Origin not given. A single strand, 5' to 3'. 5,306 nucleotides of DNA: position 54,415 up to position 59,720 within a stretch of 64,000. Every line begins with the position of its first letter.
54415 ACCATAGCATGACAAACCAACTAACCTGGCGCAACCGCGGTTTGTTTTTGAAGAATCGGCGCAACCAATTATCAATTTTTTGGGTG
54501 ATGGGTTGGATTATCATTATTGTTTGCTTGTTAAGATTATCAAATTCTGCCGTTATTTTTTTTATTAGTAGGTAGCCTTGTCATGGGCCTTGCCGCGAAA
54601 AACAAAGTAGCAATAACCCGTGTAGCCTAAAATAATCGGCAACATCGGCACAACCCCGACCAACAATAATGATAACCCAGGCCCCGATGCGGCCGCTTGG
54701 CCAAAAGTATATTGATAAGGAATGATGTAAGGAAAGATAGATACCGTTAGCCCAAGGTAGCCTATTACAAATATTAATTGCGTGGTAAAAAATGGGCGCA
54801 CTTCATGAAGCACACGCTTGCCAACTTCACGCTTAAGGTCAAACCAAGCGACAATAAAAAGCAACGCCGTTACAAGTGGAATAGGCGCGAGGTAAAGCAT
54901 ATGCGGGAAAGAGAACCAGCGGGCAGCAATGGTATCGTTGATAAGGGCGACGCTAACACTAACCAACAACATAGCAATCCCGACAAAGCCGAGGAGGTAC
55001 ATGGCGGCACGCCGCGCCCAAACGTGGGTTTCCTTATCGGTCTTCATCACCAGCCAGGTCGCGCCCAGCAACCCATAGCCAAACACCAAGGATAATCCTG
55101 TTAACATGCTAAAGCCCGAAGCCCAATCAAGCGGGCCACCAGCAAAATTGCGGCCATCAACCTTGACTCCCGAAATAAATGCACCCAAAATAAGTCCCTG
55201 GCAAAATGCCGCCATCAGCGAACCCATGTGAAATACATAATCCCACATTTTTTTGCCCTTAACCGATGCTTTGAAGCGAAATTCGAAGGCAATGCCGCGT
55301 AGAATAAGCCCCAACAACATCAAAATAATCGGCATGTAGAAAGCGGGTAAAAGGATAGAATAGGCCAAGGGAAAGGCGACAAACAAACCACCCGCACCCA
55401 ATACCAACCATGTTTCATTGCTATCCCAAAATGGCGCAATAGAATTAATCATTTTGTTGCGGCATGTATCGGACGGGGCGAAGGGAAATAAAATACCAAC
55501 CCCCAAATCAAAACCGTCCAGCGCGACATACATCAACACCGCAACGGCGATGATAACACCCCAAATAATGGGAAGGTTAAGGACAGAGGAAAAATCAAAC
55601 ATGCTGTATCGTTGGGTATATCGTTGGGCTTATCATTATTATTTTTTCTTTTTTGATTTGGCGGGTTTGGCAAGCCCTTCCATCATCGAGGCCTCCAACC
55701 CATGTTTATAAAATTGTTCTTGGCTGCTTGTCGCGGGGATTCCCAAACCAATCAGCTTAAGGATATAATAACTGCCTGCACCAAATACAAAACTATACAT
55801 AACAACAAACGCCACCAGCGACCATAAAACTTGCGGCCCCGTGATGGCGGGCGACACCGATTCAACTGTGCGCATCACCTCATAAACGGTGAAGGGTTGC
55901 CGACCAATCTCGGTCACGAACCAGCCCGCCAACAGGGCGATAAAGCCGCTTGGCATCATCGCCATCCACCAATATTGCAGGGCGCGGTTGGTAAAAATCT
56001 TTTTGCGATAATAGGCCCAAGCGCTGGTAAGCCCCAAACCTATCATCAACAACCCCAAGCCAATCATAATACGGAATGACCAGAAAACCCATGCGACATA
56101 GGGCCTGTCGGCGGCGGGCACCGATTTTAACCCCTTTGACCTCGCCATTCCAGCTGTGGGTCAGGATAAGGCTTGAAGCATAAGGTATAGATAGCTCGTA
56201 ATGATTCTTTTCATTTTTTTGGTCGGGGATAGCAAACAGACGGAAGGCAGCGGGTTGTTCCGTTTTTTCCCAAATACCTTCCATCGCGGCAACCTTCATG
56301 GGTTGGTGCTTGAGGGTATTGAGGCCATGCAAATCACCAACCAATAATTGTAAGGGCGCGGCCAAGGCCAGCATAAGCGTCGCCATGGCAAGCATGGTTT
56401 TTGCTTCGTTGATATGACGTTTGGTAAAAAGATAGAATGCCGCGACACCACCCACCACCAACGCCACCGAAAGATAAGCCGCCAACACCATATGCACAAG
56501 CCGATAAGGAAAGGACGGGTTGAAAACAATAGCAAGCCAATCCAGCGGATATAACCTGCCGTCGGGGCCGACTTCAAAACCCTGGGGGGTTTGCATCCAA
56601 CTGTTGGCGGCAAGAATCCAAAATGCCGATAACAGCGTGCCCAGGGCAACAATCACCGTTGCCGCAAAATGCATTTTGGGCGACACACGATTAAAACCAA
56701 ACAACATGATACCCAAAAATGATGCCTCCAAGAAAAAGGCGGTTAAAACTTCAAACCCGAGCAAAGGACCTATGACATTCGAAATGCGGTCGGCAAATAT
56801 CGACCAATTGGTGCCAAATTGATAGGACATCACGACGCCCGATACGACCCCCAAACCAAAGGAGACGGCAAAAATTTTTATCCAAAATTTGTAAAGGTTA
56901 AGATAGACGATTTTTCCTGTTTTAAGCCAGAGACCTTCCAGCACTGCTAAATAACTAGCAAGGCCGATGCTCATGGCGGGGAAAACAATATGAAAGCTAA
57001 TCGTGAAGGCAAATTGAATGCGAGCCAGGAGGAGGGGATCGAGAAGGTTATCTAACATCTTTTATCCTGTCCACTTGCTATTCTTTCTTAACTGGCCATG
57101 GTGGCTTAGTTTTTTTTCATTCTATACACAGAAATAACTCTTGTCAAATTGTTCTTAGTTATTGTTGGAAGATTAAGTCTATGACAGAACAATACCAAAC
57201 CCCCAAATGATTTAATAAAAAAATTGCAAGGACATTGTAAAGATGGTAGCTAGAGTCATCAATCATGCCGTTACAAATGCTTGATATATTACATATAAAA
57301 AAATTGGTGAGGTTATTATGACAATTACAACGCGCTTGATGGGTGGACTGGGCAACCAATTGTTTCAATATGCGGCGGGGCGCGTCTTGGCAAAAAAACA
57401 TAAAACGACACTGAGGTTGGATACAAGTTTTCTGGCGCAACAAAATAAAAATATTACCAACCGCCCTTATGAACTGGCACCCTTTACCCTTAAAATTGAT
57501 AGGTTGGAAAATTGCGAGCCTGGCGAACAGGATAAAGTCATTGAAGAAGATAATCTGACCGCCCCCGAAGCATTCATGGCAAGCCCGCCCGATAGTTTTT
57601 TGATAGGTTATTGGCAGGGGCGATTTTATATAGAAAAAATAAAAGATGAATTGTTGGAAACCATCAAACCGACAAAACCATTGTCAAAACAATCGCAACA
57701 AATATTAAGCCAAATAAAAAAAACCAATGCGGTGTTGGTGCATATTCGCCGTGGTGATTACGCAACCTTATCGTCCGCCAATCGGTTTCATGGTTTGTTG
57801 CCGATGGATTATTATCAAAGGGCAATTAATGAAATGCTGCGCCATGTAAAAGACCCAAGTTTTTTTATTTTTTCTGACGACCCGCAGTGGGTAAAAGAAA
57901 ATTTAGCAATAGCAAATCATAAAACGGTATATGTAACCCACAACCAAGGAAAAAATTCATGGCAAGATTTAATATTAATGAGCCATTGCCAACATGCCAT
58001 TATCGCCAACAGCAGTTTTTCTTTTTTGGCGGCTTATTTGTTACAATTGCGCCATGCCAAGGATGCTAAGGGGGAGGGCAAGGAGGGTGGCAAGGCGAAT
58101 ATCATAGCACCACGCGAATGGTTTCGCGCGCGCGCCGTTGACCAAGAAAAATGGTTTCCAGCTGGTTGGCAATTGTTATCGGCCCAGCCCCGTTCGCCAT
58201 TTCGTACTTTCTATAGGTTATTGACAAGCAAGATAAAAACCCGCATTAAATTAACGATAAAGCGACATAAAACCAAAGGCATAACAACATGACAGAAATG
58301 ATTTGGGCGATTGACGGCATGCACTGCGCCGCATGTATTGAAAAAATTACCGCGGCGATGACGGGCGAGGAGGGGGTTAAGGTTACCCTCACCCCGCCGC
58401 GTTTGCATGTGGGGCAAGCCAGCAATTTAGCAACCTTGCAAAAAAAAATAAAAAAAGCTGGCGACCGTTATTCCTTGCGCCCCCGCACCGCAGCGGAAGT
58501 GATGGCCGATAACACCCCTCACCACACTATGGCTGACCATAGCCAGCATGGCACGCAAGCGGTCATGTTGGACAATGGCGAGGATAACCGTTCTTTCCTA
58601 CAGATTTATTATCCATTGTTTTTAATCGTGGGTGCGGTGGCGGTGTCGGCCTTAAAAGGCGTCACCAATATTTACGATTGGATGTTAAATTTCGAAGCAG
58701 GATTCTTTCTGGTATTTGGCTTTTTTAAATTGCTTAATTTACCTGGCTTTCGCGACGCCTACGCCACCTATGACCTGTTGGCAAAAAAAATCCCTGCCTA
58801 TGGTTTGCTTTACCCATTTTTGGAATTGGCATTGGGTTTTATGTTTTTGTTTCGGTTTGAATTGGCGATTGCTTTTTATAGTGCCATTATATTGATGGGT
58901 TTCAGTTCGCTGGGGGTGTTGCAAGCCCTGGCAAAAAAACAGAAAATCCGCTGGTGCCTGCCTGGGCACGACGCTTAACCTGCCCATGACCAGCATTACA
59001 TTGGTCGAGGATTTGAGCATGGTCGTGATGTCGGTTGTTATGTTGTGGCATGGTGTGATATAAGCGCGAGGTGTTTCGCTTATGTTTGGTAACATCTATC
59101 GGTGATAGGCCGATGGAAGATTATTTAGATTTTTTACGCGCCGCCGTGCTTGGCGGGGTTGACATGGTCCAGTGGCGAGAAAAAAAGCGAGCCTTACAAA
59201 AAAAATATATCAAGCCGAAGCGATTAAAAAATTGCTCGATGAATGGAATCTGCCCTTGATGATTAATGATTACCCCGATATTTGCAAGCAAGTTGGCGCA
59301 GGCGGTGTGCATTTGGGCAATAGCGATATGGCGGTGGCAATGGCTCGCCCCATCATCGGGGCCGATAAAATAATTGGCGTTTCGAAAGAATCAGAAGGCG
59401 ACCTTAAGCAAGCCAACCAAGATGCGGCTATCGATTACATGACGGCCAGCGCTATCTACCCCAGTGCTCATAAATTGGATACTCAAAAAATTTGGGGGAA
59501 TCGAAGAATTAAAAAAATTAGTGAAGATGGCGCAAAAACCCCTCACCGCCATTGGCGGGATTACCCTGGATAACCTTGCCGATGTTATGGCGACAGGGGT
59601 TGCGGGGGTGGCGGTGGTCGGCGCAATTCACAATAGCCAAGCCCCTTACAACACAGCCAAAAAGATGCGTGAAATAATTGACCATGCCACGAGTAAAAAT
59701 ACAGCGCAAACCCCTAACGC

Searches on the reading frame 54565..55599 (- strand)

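Call 42: search_protein_families(library=pfam, proteins=[window:54565-55599:-], max_evalue=0.001)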
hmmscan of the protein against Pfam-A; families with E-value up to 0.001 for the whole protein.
window:54565-55599:- (344 aa): 1 family
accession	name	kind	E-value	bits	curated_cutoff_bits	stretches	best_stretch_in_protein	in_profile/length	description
PF02322.20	Cyt_bd_oxida_II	-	9.5e-87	291.6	35.6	1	9-334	1-302/302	Cytochrome bd terminal oxidase subunit II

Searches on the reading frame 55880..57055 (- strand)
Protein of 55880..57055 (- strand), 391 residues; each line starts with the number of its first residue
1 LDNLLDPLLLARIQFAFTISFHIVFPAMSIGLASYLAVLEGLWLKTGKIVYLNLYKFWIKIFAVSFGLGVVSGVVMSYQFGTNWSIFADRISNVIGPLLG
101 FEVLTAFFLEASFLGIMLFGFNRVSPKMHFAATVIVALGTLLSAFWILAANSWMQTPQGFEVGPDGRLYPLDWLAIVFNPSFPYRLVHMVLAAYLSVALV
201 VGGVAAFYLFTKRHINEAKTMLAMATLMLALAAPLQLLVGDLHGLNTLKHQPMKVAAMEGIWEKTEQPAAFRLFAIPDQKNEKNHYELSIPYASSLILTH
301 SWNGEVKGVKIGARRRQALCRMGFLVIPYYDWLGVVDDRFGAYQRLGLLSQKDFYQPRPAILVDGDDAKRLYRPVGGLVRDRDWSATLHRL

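Call 42: search_protein_families(library=pfam, proteins=[window:55880-57055:-], max_evalue=0.001)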
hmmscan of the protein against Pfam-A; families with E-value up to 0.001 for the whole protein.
window:55880-57055:- (391 aa): 1 family
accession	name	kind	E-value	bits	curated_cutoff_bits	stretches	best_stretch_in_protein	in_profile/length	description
PF01654.22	Cyt_bd_oxida_I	-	5.3e-124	414.4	26.2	1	10-310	1-299/418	Cytochrome bd terminal oxidase subunit I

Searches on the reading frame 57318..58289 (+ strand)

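Call 41: search_protein_families(library=pfam, proteins=[window:57318-58289:+], max_evalue=0.001)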
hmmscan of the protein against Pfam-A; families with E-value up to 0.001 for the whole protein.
window:57318-58289:+ (324 aa): 1 family
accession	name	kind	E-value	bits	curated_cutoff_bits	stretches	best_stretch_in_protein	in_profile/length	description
PF01531.22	Glyco_transf_11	-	4.9e-30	105.2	23.9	1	4-241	34-265/298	Glycosyl transferase family 11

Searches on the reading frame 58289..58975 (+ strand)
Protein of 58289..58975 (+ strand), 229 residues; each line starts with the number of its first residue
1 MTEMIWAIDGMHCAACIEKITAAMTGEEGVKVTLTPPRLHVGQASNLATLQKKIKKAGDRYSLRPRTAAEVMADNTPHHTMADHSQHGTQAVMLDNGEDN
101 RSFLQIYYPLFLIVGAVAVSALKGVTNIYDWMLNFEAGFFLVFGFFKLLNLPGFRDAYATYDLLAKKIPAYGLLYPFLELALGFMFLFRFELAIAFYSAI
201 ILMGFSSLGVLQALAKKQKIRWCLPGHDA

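Call 41: search_protein_families(library=pfam, proteins=[window:58289-58975:+], max_evalue=0.001)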
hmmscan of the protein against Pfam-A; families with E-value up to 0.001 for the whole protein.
window:58289-58975:+ (229 aa): 2 families
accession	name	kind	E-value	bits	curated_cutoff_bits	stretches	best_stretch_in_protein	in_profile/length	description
PF07291.16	MauE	-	2.9e-09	37.7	27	1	137-220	13-97/128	Methylamine utilisation protein MauE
PF00403.32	HMA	-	0.00051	20.8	24.8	0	7-31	3-27/62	Heavy-metal-associated domain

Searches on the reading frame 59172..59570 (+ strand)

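Call 41: search_protein_families(library=pfam, proteins=[window:59172-59570:+], max_evalue=0.001)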
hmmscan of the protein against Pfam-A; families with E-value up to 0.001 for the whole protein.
window:59172-59570:+ (133 aa): 1 family
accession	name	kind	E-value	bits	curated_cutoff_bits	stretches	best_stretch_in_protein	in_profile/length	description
PF02581.23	TMP-TENI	-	2.9e-26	92.4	27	1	4-120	34-148/180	Thiamine monophosphate synthase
